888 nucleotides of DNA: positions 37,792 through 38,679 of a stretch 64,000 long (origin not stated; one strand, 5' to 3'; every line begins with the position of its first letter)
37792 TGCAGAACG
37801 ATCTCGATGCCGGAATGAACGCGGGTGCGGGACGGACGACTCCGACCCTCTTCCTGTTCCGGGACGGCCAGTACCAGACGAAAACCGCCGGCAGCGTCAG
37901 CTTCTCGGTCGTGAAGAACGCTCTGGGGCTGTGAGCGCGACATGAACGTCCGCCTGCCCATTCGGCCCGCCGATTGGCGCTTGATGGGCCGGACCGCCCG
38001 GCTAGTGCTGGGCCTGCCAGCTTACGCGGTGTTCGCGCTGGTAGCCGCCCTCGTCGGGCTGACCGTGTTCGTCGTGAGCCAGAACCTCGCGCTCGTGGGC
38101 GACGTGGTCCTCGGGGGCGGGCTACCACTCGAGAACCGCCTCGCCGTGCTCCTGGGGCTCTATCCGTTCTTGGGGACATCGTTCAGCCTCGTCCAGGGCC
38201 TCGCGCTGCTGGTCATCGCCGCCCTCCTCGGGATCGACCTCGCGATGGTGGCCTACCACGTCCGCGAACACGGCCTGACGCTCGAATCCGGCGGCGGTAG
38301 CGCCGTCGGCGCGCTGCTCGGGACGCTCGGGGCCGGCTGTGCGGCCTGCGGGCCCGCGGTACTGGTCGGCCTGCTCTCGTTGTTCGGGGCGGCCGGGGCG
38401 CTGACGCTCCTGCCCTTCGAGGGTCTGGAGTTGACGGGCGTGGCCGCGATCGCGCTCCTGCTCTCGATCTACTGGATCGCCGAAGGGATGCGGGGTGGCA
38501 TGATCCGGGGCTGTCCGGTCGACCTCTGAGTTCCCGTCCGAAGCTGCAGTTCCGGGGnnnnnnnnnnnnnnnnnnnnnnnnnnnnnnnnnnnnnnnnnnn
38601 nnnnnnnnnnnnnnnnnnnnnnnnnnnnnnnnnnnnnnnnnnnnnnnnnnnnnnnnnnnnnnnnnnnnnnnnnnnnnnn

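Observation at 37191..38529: Tat-lipoprotein thioredoxin (DsbA-like) paired with a CxxC membrane protein: candidate haloarchaeal disulfide-relay system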

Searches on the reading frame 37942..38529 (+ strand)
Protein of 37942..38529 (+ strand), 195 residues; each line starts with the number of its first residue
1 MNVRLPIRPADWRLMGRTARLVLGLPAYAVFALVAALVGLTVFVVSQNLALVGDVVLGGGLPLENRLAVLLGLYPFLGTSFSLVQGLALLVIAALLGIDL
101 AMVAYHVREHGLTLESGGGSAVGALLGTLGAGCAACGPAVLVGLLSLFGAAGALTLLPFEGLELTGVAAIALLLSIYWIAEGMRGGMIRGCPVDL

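Call 3: search_protein_families(library=pfam, proteins=[window:37942-38529:+], max_evalue=1)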
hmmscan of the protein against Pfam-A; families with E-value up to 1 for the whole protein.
window:37942-38529:+ (195 aa): 0 families

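Call 4: search_protein_families(library=ncbifam, proteins=[window:37942-38529:+], max_evalue=1)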
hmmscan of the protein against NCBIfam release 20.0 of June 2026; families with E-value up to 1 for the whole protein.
window:37942-38529:+ (195 aa): 0 families

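Call 5: find_homologous_proteins(query=window:37942-38526:+, max_evalue=0.001)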
Query window:37942-38526:+ (195 aa): 649 proteins with E <= 0.001 among 8000 candidates; the best 120 are listed.
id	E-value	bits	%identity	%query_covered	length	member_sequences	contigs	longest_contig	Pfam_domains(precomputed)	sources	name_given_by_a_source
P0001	3.0e-108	378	96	100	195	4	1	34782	-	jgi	jgi:hypothetical protein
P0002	1.4e-107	376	96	100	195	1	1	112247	-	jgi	jgi:hypothetical protein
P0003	1.9e-107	375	95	100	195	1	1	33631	-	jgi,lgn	jgi:hypothetical protein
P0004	2.4e-107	375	96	99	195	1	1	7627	-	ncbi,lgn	ncbi:MAG: hypothetical protein ABEH59_07345 [Halobacteriales archaeon]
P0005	1.9e-99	349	89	100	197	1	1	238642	-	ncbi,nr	ncbi:MAG: hypothetical protein U5J98_07745 [Halobacteriales archaeon]|nr:hypothetical protein [Halob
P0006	4.7e-99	348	89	100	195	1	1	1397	-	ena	-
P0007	7.8e-99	347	87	100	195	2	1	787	-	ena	-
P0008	1.5e-98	346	88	100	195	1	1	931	-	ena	-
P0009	6.5e-96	338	85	100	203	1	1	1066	-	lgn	-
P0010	2.9e-95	336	85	100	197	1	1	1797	-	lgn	-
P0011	1.6e-94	333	82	100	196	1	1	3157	-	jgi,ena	-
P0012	3.0e-94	332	83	100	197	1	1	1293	-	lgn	-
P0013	6.5e-94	331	82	100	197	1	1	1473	-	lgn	-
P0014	1.6e-93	330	81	100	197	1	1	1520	-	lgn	-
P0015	2.4e-93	329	81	100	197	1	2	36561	-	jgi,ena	-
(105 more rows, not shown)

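Call 6: search_solved_structures(query=window:37942-38526:+, max_evalue=10)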
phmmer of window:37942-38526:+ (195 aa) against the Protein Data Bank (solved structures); distinct sequences matched with E-value up to 10: 2.
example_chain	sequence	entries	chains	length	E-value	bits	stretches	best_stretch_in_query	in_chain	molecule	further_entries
9h38_A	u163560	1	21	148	0.73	12.9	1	75-171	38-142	Flagellar hook-length control protein FliK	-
7fau_B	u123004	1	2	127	0.77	12.8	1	115-167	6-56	NB_1B11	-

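Call 11: search_protein_families(library=pfam, alignment_id=A1, max_evalue=1)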
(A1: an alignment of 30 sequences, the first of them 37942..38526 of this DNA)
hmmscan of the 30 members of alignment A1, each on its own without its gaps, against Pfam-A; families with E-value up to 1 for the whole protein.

A. member 1, window:37942-38526:+ (195 aa): 0 families

B. families by the number of members that match (of 30 scanned): 8 families
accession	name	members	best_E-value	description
PF07226.16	DUF1422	4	0.051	Protein of unknown function (DUF1422)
PF25215.1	HVO_B0008_C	2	0.064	HVO_B0008 C-terminal domain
PF06687.17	SUR7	2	0.69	SUR7/PalI family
PF09796.14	QCR10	1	0.082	Ubiquinol-cytochrome-c reductase complex subunit (QCR10)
PF09925.14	DUF2157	1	0.11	Predicted membrane protein (DUF2157)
PF02764.19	Diphtheria_T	1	0.25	Diphtheria toxin, T domain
PF20214.3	DUF6574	1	0.39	Family of unknown function (DUF6574)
PF17047.11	SMP_LBD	1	0.9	Synaptotagmin-like mitochondrial-lipid-binding domain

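Call 12: find_related_loci(query=A1, collection=genome_contigs, flank=5000)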
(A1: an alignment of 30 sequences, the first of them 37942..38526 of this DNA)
Query A1 (195 aa) in genome_contigs; peptide patterns used: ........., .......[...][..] (x = any residue, [..] = any of these).
218 stretches matched a pattern; 138 encode a relative of the query (tblastn E <= 1e-3); the best 80 are kept; 80 distinct loci.
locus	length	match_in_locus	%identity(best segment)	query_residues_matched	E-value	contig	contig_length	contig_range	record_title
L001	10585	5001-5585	89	1-195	8e-106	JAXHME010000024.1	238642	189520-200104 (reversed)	MAG: Halobacteriales archaeon isolate Salar_de_Ascotan_soil_MAG_ASO44 contig_2941_polypolish, whole genome shotgun seque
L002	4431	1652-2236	82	1-195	7e-95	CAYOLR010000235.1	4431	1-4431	MAG TPA_asm: uncultured Halobacteriales archaeon isolate SRP185896_co1_122 genome assembly, contig: NODE_26756_length_44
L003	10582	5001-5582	66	2-195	8e-79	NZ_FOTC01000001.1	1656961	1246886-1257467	Halogranum rubrum strain CGMCC 1.7738, whole genome shotgun sequence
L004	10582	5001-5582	63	2-195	3e-76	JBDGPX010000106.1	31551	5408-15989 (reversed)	MAG: Halobacteriales archaeon isolate DAL-9Gt_45d_68C3R c_000000000492, whole genome shotgun sequence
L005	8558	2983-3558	70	4-195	1e-74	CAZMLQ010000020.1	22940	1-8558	MAG TPA_asm: uncultured Haloferacaceae archaeon isolate SRP090399_co1_13 genome assembly, contig: NODE_740_length_22940_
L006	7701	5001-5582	63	1-195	5e-72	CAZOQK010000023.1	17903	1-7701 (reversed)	MAG TPA_asm: uncultured Halobacteriales archaeon isolate SRP090399_co1_61 genome assembly, contig: NODE_1185_length_1790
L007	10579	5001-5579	65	3-195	5e-69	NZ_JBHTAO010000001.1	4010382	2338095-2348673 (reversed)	Salinigranum sp. GCM10025319 strain DT28 tig00000001_pilon, whole genome shotgun sequence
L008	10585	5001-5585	56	1-195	5e-68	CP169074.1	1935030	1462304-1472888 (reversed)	Halorutilales archaeon Cl-col2-1 chromosome, complete genome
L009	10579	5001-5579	63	3-195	1e-67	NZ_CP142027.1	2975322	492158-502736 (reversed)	Haloarcula montana strain GH36 chromosome, complete genome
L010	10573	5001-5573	63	4-194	5e-67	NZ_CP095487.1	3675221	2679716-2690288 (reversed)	Halorientalis marina strain GDY88 chromosome, complete genome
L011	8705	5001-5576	60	1-194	7e-67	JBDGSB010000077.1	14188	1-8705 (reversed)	MAG: Haloarculaceae archaeon isolate DAL-WCL_21_77C4R c_000000004278, whole genome shotgun sequence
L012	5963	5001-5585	56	1-195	7e-67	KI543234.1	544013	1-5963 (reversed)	MAG: uncultured archaeon A07HR60 genomic scaffold scf7180000001783, whole genome shotgun sequence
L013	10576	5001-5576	60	3-195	6e-66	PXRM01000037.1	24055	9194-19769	MAG: Halobacteriales archaeon QS_4_70_19 qs_4_scaffold_616, whole genome shotgun sequence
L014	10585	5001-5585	63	1-195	5e-66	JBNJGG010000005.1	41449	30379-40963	MAG: Halobacteriota archaeon isolate Y22_60dBSe2.bin.117 NODE_757_length_41449_cov_4.689456, whole genome shotgun sequen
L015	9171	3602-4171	58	2-195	6e-66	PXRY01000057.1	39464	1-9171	MAG: Halobacteriales archaeon QS_8_65_32 qs_8_scaffold_318, whole genome shotgun sequence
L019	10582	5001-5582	58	1-195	9e-65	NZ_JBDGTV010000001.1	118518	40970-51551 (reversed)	MAG: Halosegnis sp. isolate DAL-WCL_32_99C4R c_000000000033, whole genome shotgun sequence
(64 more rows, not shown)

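Call 15: search_protein_representatives(protein=window:37942-38526:+)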
Query: 195 residues. Proteins with E-value up to 0.001 (for the whole library): 942; up to 1e-10: 214; up to 1e-30: 21. The best 150 are listed.
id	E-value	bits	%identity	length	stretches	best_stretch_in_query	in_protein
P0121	2.6e-61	223.2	61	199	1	5-194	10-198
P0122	7.6e-61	221.7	56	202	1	2-195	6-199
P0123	1.0e-53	198.4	52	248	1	4-194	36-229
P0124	5.2e-46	173.3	53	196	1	5-194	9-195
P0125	6.8e-46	172.9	54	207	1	7-194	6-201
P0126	1.8e-41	158.5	50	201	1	3-190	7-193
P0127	3.9e-41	157.4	48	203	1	3-189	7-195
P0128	3.1e-39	151.2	45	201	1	5-194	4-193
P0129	5.4e-39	150.4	46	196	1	4-194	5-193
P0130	6.8e-38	146.8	57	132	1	65-193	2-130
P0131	1.5e-37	145.7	39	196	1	3-195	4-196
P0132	2.1e-36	142.0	48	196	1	5-193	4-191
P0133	2.9e-36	141.5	48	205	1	5-193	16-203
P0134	3.4e-35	138.0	42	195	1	4-194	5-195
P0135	3.9e-35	137.8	39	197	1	3-194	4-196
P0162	7.0e-22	94.6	30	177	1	20-180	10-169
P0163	9.1e-22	94.2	48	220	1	72-192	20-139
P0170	6.1e-20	88.2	45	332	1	57-183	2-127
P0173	8.2e-20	87.8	32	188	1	16-187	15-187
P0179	1.5e-18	83.7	31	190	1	20-184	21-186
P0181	3.2e-18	82.6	34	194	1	11-183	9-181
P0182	6.2e-18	81.7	56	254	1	5-103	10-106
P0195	7.7e-16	74.9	46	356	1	15-152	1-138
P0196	8.1e-16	74.8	33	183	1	26-181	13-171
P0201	1.3e-15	74.1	27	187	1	5-181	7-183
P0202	1.4e-15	74.1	28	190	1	17-180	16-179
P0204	1.7e-15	73.8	30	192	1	18-180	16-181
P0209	6.6e-15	71.8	31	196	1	19-193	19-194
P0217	1.5e-14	70.7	31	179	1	22-180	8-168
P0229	8.3e-14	68.3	47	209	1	64-156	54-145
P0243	4.1e-13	66.0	26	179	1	28-182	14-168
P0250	5.7e-13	65.5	27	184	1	25-177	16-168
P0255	9.9e-13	64.7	33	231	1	6-173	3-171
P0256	9.9e-13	64.7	29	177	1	24-181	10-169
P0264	1.2e-12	64.4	28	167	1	31-177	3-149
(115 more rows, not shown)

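Call 16: search_protein_families(library=pfam, proteins=[P0162, P0173, P0179, P0201, P0202, P0204, P0243, P0250, P0256, P0264], max_evalue=1)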
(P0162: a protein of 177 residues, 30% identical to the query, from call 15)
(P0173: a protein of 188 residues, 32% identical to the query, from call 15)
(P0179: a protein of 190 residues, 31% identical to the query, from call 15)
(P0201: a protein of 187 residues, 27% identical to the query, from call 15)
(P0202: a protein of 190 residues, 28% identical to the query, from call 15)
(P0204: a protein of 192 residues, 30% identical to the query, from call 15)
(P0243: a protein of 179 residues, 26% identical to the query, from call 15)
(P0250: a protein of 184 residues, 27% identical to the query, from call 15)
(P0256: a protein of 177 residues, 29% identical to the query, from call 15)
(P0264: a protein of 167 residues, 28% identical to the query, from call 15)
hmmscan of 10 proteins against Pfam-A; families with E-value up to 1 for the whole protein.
P0162 (177 aa): 0 families

P0173 (188 aa): 0 families

P0179 (190 aa): 0 families

P0201 (187 aa): 1 family
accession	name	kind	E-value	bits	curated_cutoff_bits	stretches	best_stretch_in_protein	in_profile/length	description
PF05077.17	DUF678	-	0.29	11.7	24.1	1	115-144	39-68/74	Protein of unknown function (DUF678)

P0202 (190 aa): 1 family
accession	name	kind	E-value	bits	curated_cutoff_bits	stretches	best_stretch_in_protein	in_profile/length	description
PF23259.1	CHX17_C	-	0.096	13.1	27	1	36-68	111-143/150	Plant cation/H(+) antiporter, C-terminal domain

P0204 (192 aa): 1 family
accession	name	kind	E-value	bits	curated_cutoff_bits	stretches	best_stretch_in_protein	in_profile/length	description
PF06459.17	RR_TM4-6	-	0.01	16.1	25.1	1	45-114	143-210/277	Ryanodine Receptor TM 4-6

P0243 (179 aa): 0 families

P0250 (184 aa): 0 families

P0256 (177 aa): 1 family
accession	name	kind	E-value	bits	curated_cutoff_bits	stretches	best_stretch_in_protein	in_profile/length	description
PF05052.17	MerE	-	0.58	10.6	22.8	1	108-157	14-62/75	MerE protein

P0264 (167 aa): 1 family
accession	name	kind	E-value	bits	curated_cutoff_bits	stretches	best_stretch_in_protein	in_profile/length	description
PF09925.14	DUF2157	-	0.0066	16.6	32.4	1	39-103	87-140/146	Predicted membrane protein (DUF2157)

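Call 18: predict_structure(alignment_id=A1)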
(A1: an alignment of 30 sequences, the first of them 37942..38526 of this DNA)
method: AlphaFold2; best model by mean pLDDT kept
length: 195 residues; sequences in the alignment: 30
mean_pLDDT: 75.3   pTM: 0.72
mean pLDDT of the five models: 75.3, 71.8, 68.8, 68.2, 67.0
residues with pLDDT >= 90: 27; 70-90: 106; 50-70: 44; < 50: 18
segments of 3 or more residues with pLDDT < 50: 114-117, 145-147, 149-159
pLDDT, mean of each block of 10 residues (from residue 1): 75 91 93 89 78 75 81 73 81 89 86 55 66 60 50 45 74 87 82 75
secondary structure, 60 per line:
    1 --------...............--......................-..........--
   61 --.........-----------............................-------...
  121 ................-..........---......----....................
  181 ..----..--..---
elements in order: H9-23 H26-47 H49-58 H63-71 H83-110 H118-136 H138-147 H151-156 H161-182

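Call 19: list_cluster_members(proteins=[P0162, P0181, P0196, P0202, P0217, P0243, P0256, P0135, P0131, P0209])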
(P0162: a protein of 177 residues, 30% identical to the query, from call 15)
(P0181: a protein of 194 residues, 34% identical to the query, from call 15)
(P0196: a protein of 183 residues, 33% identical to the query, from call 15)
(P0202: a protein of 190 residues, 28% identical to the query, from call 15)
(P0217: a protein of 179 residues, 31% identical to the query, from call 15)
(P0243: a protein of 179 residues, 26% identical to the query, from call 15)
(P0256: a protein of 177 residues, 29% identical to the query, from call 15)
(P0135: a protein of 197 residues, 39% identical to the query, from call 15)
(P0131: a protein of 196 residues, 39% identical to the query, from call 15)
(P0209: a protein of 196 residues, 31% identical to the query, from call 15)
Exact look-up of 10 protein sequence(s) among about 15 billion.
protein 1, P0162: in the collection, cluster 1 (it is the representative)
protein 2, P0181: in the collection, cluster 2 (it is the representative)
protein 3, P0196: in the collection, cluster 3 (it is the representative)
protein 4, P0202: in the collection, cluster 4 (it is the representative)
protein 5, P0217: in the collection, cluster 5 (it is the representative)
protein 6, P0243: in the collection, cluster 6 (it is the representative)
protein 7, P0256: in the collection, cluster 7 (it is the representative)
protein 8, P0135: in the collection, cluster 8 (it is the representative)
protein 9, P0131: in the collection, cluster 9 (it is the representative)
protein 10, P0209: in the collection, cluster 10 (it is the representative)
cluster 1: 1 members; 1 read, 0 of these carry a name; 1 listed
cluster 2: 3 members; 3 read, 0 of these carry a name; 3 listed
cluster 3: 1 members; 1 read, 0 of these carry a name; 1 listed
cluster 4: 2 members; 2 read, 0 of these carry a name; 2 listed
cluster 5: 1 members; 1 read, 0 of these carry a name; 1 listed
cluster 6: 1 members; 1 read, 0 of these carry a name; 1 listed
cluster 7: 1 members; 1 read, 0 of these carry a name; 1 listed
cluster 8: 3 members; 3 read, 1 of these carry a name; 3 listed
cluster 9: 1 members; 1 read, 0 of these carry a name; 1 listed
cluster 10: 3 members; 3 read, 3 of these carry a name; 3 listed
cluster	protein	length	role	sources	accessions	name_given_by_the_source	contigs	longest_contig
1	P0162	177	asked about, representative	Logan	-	-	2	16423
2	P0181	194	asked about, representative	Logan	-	-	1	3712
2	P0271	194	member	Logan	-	-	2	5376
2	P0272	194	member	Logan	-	-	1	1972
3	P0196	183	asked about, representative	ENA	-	-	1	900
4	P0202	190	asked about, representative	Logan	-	-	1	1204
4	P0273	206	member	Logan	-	-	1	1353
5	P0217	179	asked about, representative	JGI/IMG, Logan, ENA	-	-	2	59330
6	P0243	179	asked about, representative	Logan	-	-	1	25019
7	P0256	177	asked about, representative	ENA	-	-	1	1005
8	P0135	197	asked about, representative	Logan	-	-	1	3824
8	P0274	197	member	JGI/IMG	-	hypothetical protein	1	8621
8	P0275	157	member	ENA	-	-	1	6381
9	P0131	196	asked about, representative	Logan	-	-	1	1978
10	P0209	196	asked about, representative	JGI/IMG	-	hypothetical protein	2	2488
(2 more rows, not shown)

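Call 20: find_encoding_contigs(protein=P0217, flank=6000, max_places=2)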
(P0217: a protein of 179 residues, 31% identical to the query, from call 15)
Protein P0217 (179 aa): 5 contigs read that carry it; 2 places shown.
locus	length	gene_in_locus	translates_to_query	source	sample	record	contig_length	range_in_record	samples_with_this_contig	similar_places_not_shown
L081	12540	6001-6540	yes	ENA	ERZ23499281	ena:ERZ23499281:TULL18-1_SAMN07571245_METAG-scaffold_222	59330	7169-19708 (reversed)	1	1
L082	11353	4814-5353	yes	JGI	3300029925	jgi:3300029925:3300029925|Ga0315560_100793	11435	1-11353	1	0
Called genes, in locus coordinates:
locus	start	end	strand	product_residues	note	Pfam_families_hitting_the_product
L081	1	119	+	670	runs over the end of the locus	-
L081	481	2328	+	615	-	PF01551:Peptidase_M23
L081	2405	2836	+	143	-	PF00578:AhpC-TSA, PF08534:Redoxin, PF00085:Thioredoxin (faint), PF13905:Thioredoxin_8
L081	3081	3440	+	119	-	PF00462:Glutaredoxin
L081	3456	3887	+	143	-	PF00293:NUDIX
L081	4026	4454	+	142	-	PF13473:Cupredoxin_1, PF07731:Cu-oxidase_2 (faint), PF00127:Copper-bind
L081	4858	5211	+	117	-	PF07681:DoxX (weak)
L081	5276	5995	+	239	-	PF13098:Thioredoxin_2 (weak), PF13462:Thioredoxin_4, PF01323:DSBA (weak)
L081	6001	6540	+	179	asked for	-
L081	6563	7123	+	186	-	-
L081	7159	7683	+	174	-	-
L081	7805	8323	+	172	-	PF04542:Sigma70_r2, PF08281:Sigma70_r4_2, PF04545:Sigma70_r4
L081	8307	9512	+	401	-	PF18915:DUF5667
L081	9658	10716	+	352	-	PF18915:DUF5667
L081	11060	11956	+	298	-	PF16326:ABC_tran_CTD (weak), PF03462:PCRF, PF00472:RF-1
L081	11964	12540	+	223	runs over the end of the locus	PF00005:ABC_tran, PF13304:AAA_21 (weak)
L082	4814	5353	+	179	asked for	-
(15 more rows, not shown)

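Call 21: find_encoding_contigs(protein=P0243, flank=6000, max_places=2)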
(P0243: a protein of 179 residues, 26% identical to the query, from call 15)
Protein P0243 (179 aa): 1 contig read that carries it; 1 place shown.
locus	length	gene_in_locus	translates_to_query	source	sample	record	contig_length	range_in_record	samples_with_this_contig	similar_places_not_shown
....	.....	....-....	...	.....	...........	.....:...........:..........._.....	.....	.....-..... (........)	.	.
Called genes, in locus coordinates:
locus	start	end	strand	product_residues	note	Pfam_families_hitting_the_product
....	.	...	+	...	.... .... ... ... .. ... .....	-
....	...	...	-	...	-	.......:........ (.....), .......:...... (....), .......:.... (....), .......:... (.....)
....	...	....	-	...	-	-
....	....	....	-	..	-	-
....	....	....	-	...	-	-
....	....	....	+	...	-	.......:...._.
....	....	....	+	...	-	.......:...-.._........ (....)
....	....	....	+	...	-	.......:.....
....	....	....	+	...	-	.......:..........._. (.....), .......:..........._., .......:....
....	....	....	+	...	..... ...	-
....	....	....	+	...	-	-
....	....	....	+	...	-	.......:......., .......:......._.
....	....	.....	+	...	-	-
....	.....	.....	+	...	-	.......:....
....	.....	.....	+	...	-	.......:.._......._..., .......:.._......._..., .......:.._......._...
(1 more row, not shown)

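Call 22: find_encoding_contigs(protein=P0162, flank=6000, max_places=2)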
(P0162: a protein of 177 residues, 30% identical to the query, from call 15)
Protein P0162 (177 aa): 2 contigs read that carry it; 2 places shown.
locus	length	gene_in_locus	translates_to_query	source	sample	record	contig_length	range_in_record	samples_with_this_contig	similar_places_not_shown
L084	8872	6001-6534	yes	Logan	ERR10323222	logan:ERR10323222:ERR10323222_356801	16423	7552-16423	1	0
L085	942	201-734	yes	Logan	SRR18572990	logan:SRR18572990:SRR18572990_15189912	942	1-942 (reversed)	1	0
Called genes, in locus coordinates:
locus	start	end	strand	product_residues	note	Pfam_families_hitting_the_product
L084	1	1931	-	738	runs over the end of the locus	PF18643:RE_BsaWI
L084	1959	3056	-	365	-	PF00145:DNA_methylase, PF09445:Methyltransf_15 (weak)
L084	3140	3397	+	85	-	-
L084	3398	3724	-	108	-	-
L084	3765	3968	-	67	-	-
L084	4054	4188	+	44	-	-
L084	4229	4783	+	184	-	-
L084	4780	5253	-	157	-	-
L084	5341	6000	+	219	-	PF13462:Thioredoxin_4, PF13098:Thioredoxin_2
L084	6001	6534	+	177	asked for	-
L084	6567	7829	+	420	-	-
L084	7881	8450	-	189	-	-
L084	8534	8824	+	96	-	-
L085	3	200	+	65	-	?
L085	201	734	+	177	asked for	-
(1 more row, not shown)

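Call 38: predict_structure(alignment_id=A3)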
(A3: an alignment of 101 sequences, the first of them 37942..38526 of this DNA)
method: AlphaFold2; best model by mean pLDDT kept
length: 195 residues; sequences in the alignment: 101
mean_pLDDT: 84.9   pTM: 0.78
mean pLDDT of the five models: 84.9, 82.5, 82.4, 81.2, 80.5
residues with pLDDT >= 90: 107; 70-90: 52; 50-70: 34; < 50: 2
segments of 3 or more residues with pLDDT < 50: none
pLDDT, mean of each block of 10 residues (from residue 1): 90 97 98 96 90 91 94 89 91 95 92 65 65 61 78 77 87 92 82 51
secondary structure, 60 per line:
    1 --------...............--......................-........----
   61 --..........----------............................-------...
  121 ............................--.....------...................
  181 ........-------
elements in order: H9-23 H26-47 H49-56 H63-72 H83-110 H118-148 H151-155 H162-188
